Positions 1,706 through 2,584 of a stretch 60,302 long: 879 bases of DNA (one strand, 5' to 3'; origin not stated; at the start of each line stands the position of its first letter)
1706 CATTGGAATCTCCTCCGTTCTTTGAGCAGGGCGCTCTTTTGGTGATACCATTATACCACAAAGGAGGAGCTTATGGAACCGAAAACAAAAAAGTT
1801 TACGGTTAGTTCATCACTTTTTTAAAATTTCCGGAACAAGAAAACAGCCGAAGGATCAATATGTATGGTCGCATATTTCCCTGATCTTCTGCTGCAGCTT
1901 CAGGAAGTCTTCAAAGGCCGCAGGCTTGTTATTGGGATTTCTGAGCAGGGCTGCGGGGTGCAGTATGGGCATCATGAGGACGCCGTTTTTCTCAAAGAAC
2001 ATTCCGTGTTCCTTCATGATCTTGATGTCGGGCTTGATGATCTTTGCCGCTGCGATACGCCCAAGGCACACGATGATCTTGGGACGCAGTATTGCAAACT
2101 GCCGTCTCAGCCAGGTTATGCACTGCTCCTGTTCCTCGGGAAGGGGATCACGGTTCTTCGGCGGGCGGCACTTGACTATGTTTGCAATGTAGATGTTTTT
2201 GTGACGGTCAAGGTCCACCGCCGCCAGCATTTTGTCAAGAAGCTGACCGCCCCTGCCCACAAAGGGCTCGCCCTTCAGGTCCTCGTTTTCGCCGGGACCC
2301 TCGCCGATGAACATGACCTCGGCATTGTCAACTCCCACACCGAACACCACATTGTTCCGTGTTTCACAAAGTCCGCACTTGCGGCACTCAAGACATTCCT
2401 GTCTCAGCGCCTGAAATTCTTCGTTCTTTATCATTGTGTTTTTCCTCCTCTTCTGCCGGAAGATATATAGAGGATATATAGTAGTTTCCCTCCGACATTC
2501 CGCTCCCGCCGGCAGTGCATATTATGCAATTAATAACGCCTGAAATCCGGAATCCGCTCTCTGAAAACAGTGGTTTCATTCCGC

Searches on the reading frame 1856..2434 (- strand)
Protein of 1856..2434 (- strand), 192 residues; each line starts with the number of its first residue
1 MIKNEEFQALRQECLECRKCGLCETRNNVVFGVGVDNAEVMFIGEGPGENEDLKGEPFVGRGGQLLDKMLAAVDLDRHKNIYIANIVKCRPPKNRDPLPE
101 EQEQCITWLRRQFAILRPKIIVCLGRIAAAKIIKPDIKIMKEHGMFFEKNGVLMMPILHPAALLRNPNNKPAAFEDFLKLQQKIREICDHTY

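Call 36: search_protein_families(library=pfam, proteins=[window:1856-2434:-], max_evalue=0.001)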
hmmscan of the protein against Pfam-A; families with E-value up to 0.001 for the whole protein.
window:1856-2434:- (192 aa): 1 family
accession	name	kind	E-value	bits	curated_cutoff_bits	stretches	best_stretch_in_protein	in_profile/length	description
PF03167.25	UDG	-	4.2e-35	121.3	24.3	1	31-178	1-137/141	Uracil DNA glycosylase superfamily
